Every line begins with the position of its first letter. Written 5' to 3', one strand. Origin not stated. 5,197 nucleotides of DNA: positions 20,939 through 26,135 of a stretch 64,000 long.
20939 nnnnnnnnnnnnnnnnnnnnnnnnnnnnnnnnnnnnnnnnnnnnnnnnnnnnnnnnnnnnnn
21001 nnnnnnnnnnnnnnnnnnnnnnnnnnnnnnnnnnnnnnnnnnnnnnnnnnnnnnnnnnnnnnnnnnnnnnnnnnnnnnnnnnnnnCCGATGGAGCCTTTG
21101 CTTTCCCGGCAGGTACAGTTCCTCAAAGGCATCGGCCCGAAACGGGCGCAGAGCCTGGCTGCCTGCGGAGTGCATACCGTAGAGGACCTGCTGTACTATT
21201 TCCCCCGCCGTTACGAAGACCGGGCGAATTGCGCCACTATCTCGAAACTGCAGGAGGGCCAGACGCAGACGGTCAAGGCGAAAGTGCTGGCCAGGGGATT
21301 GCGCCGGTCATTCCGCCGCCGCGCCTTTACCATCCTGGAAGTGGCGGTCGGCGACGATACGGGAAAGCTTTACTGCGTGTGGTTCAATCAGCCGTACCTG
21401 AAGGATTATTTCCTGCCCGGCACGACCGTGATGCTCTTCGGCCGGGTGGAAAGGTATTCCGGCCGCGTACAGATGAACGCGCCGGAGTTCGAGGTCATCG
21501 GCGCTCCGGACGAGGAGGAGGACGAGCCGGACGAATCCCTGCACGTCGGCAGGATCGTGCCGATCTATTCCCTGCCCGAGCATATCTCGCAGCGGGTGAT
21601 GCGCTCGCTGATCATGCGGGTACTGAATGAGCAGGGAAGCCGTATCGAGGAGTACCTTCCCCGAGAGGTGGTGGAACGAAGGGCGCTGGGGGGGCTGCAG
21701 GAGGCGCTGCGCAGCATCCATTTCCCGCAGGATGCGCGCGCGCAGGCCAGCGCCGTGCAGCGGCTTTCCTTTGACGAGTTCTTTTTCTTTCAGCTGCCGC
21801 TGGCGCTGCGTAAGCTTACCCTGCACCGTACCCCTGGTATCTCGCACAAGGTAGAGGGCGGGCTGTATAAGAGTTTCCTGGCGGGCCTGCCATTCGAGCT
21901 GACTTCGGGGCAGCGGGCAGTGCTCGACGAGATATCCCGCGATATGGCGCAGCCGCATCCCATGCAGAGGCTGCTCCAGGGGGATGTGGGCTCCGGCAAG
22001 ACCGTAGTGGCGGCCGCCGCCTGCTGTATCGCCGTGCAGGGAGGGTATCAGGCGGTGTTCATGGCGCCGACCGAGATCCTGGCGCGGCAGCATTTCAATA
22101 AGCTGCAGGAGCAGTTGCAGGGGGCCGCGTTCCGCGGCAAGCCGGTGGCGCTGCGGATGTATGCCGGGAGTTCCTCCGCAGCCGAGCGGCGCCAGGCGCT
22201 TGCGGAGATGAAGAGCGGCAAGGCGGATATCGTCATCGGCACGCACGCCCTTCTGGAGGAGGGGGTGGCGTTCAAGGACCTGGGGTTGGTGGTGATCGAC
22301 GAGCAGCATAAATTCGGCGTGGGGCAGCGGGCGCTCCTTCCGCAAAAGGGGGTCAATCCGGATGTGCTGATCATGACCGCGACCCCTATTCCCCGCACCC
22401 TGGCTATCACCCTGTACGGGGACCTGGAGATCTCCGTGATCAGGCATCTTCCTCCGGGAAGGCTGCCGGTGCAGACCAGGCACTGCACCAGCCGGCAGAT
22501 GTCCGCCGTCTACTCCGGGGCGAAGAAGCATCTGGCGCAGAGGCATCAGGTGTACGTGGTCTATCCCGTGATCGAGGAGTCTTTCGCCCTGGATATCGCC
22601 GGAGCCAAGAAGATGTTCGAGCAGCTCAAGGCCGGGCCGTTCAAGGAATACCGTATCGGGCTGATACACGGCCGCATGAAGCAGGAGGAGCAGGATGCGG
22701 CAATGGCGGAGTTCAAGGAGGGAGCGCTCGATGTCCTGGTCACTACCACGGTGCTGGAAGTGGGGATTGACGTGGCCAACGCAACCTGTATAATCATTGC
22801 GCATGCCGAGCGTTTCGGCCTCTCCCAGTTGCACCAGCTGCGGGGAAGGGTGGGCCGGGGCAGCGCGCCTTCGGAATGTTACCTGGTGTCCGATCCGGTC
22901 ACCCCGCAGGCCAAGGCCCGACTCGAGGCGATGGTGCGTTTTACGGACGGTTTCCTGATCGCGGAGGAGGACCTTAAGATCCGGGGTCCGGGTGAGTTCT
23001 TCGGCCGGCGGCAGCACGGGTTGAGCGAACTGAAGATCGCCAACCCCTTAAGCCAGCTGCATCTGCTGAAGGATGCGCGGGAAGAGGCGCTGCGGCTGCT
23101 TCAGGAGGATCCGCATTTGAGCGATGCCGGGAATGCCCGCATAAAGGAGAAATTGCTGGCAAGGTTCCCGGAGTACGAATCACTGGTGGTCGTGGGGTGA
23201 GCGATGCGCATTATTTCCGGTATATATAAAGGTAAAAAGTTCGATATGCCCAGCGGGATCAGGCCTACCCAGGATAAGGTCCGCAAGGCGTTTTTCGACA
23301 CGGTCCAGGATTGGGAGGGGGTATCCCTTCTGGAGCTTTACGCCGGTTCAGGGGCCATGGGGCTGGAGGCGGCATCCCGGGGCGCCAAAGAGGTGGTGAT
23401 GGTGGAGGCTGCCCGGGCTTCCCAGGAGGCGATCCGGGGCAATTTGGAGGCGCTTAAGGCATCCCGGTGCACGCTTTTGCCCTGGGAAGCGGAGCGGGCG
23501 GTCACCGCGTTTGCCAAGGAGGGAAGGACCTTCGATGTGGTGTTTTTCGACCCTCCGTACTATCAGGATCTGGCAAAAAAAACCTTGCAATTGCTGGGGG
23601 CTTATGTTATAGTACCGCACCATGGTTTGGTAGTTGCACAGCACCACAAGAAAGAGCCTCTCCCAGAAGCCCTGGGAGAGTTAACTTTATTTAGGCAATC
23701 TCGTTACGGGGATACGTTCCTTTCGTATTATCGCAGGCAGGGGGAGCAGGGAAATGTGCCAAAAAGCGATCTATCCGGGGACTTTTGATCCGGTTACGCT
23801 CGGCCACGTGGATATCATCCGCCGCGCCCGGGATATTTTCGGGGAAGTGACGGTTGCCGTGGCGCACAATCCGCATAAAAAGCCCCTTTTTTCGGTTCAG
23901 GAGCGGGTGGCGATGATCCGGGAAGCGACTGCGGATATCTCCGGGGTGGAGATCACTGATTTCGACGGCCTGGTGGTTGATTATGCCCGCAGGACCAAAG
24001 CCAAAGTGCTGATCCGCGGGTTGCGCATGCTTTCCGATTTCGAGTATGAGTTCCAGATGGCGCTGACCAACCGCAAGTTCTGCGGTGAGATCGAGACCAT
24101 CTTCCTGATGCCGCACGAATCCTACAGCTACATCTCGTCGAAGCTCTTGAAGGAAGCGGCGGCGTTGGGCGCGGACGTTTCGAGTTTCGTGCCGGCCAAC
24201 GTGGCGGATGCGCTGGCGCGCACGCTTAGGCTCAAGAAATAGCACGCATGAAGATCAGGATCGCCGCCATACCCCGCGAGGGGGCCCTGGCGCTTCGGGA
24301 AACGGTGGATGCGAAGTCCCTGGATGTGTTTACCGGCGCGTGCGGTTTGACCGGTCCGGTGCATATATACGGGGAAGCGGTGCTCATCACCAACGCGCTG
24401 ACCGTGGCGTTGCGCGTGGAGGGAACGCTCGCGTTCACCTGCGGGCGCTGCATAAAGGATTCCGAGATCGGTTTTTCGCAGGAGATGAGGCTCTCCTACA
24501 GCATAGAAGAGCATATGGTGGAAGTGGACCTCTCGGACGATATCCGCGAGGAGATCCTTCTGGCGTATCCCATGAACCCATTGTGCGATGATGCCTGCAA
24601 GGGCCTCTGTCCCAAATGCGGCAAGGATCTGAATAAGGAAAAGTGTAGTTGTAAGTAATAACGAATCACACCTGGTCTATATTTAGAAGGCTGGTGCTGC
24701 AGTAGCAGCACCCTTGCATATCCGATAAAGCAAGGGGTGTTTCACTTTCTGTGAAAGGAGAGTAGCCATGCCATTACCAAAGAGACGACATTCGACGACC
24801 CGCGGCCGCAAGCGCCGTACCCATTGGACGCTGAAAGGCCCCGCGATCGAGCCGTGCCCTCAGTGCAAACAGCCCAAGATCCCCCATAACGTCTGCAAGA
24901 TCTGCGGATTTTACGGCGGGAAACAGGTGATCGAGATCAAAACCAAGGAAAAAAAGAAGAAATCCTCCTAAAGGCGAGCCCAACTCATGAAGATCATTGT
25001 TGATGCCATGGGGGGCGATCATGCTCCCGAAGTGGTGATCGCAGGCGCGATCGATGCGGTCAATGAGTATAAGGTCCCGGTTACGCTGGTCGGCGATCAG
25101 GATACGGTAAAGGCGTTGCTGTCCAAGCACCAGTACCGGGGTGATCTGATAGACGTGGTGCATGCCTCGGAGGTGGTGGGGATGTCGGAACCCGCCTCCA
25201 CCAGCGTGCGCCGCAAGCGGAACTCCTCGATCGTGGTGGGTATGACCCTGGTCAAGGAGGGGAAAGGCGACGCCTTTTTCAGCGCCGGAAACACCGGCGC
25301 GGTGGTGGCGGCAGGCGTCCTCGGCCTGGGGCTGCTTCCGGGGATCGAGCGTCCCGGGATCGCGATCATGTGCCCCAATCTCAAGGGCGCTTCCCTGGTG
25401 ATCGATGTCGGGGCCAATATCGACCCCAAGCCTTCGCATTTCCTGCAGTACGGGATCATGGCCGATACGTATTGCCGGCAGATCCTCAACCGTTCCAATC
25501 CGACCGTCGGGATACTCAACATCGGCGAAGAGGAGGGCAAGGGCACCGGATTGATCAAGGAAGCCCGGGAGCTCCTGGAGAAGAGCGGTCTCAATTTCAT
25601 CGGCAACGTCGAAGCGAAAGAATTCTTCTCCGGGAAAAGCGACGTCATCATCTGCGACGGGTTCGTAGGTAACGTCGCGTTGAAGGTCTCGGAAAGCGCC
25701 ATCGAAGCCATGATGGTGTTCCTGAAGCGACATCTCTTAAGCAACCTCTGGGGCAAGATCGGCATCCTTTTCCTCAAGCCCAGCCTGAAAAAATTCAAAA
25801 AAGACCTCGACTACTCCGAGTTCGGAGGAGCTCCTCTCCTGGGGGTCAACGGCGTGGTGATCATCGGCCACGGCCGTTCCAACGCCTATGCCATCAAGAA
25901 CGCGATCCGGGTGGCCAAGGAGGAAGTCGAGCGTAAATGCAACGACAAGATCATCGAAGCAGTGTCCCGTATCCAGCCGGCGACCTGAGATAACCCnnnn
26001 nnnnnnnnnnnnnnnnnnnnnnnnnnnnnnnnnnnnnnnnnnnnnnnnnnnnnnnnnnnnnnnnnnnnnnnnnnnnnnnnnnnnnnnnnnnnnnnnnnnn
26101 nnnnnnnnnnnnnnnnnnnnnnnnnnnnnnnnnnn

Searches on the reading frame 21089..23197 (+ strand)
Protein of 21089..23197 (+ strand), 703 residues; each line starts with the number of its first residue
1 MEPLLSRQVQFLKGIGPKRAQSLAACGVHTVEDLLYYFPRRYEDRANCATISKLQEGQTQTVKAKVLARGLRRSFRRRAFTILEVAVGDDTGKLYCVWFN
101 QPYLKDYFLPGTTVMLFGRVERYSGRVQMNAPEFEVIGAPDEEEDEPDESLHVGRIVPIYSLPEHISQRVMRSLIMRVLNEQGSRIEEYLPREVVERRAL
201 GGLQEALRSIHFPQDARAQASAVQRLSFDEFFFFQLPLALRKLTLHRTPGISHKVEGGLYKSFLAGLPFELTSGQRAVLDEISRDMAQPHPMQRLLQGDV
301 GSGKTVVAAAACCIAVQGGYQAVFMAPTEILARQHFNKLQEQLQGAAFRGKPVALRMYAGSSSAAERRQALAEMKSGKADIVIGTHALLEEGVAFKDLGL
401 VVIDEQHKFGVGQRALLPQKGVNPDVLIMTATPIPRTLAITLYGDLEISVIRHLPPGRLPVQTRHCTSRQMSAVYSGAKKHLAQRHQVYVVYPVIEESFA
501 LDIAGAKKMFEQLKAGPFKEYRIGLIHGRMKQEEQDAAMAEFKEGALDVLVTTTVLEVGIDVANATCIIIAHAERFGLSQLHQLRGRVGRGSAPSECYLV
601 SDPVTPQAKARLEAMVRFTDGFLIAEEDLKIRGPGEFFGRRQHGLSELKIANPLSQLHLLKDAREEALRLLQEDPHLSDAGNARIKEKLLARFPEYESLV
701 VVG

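Call 45: search_protein_families(library=ncbifam, proteins=[window:21089-23197:+], max_evalue=0.00001)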
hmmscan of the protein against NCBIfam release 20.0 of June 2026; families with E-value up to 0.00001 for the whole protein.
window:21089-23197:+ (703 aa): 32 families (the best 25 are shown)
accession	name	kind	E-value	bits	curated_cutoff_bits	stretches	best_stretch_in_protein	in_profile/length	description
NF008168.0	PRK10917.2-2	equivalog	1.7e-263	876.6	718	1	5-700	109-792/795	ATP-dependent DNA helicase RecG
NF008165.0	PRK10917.1-3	equivalog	6.5e-253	841.3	711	1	5-693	6-682/692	ATP-dependent DNA helicase RecG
NF008170.0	PRK10917.2-4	equivalog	1.6e-219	730.9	975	1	5-689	129-812/826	ATP-dependent DNA helicase RecG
TIGR00643.1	recG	equivalog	4.3e-211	702.9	659.4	1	26-667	1-629/629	ATP-dependent DNA helicase RecG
NF008164.0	PRK10917.1-2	equivalog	1.1e-192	642.1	785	1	2-682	9-683/704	ATP-dependent DNA helicase RecG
NF008163.0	PRK10917.1-1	equivalog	2e-187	624.6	796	1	6-679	8-676/692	ATP-dependent DNA helicase RecG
NF008167.0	PRK10917.2-1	equivalog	4.9e-184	613.5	995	1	14-680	11-722/744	ATP-dependent DNA helicase RecG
NF008166.0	PRK10917.1-4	equivalog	4.3e-175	583.7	864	1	18-680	22-690/705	ATP-dependent DNA helicase RecG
TIGR00580.2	mfd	equivalog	4.5e-111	372.8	800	1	248-644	411-798/907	transcription-repair coupling factor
NF008169.0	PRK10917.2-3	equivalog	5.2e-89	299.5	555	1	18-665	6-601/610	ATP-dependent DNA helicase RecG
NF007966.0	PRK10689.1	equivalog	1.2e-81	274.9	1329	1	250-663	580-982/1148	transcription-repair coupling factor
TIGR00595.1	priA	equivalog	1.6e-15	56.7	230.35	1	295-412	1-108/509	replication restart helicase PriA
NF010337.0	PRK13766.1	equivalog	9.2e-14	50.5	610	1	529-591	407-468/781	Hef nuclease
NF004066.1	PRK05580.1-3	equivalog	1e-13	50.5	813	1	268-415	250-385/788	primosomal protein N'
NF004067.0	PRK05580.1-4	equivalog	2.3e-13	49.4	763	1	264-409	198-330/737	primosomal protein N'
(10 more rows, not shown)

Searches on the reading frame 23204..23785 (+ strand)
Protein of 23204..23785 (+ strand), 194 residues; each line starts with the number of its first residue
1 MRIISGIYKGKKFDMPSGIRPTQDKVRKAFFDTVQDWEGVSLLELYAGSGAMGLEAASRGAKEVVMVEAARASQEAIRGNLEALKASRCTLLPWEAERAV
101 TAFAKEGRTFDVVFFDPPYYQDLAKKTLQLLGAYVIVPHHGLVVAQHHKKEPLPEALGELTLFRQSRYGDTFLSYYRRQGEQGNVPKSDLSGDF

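Call 69: search_protein_families(library=pfam, proteins=[window:23204-23785:+], max_evalue=0.000001)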
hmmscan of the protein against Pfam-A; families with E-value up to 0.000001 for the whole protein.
window:23204-23785:+ (194 aa): 1 family
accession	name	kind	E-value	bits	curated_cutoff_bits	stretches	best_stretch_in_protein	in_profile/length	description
PF03602.21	Cons_hypoth95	-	1.4e-47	162.2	24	1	1-176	1-181/182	Conserved hypothetical protein 95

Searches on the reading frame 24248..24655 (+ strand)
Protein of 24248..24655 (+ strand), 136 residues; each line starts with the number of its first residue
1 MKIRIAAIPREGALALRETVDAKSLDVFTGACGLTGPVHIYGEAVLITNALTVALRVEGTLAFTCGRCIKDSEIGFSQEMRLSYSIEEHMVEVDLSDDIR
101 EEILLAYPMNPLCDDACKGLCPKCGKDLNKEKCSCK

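Call 69: search_protein_families(library=pfam, proteins=[window:24248-24655:+], max_evalue=0.000001)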
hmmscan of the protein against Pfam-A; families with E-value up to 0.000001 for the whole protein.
window:24248-24655:+ (136 aa): 1 family
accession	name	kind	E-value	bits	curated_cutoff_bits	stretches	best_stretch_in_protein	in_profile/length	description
PF02620.22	YceD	-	6e-17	62.2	33.2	1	91-136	57-104/119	Large ribosomal RNA subunit accumulation protein YceD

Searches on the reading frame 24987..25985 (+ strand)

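Call 45: search_protein_families(library=ncbifam, proteins=[window:24987-25985:+], max_evalue=0.00001)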
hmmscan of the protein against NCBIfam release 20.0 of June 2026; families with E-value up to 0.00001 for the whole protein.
window:24987-25985:+ (333 aa): 3 families
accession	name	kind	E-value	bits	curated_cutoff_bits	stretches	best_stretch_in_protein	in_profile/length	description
TIGR00182.1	plsX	equivalog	2.1e-104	349.3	243.4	1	1-332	1-333/337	phosphate acyltransferase PlsX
NF010419.0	PRK13845.1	equivalog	3.4e-82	276.7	729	1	3-322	100-429/440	putative glycerol-3-phosphate acyltransferase PlsX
NF010420.0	PRK13846.1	equivalog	1.2e-50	172.6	536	1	2-323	4-312/316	phosphate acyltransferase PlsX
